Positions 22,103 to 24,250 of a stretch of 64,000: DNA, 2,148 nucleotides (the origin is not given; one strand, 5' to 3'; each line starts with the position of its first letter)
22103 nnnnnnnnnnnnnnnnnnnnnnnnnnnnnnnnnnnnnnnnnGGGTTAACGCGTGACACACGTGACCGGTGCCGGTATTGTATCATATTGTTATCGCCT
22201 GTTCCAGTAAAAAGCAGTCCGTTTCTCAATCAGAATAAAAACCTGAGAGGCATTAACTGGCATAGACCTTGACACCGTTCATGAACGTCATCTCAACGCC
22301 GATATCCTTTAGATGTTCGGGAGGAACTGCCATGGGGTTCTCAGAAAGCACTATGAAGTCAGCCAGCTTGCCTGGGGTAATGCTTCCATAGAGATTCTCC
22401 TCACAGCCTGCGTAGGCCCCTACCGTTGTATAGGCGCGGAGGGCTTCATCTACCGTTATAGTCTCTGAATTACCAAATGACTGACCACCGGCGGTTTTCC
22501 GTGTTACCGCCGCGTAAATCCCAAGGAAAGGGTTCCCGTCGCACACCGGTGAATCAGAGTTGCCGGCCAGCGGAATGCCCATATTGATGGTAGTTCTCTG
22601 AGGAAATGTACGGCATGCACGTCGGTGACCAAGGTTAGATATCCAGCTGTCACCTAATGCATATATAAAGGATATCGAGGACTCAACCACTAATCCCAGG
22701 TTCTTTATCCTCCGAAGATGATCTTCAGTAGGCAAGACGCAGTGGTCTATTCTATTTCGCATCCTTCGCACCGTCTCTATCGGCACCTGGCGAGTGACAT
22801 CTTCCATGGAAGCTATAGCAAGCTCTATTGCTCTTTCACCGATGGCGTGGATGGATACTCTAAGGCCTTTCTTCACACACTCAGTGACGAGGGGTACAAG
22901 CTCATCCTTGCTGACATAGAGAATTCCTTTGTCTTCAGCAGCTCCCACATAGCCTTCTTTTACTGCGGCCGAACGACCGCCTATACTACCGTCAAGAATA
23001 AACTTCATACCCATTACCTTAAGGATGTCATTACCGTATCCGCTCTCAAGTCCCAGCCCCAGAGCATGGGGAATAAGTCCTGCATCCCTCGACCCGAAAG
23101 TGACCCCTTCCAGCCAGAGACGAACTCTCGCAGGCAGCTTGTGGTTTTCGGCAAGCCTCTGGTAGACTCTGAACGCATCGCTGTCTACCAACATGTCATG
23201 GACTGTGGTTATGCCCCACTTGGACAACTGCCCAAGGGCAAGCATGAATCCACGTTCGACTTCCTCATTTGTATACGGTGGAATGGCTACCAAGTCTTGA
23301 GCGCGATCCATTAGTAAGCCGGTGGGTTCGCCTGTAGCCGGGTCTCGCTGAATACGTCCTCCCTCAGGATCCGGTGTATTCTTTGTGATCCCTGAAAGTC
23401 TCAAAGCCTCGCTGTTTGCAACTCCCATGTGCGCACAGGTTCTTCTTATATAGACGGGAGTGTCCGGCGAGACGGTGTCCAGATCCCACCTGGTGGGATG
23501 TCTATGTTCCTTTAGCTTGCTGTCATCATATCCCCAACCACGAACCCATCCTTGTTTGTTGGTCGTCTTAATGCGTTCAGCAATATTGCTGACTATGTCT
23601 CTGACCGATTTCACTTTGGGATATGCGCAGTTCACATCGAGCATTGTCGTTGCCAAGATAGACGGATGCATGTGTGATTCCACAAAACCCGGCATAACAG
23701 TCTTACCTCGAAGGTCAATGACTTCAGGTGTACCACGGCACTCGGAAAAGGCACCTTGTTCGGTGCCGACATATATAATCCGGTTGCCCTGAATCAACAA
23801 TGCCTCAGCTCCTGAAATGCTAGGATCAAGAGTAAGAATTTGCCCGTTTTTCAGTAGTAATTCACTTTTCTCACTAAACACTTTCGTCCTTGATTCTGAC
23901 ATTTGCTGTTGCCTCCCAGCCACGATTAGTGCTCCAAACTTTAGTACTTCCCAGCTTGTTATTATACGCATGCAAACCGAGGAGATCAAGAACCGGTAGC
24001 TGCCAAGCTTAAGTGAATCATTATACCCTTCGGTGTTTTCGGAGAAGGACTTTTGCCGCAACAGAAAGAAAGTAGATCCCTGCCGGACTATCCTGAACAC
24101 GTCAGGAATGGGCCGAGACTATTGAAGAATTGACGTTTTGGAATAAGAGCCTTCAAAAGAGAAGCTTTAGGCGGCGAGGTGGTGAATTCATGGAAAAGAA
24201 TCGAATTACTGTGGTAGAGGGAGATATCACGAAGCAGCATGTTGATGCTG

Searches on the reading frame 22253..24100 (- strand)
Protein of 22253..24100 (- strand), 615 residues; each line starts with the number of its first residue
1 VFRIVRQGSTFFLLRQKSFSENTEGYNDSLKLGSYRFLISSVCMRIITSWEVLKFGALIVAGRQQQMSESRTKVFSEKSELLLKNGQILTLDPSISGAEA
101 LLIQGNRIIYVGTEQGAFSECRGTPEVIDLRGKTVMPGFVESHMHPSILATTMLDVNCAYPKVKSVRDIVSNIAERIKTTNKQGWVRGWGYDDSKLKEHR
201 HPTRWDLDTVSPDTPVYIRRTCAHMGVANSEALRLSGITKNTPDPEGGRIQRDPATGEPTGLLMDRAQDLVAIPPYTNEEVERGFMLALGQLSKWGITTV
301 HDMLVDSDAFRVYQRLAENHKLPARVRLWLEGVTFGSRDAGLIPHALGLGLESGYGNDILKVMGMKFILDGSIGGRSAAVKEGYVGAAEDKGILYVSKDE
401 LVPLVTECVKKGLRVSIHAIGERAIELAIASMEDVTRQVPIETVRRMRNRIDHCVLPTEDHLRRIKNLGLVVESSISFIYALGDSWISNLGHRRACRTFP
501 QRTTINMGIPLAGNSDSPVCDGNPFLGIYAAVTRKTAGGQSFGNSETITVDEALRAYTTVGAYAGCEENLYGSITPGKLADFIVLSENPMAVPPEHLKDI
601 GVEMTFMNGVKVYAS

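Call 59: search_protein_families(library=ncbifam, proteins=[window:22253-24100:-], max_evalue=1e-15)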
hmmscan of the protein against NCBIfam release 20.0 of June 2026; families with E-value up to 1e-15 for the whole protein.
window:22253-24100:- (615 aa): 1 family
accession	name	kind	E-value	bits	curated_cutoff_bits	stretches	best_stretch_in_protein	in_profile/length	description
NF006056.0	PRK08204.1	subfamily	5.3e-17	61.7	391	0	79-145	3-66/449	hypothetical protein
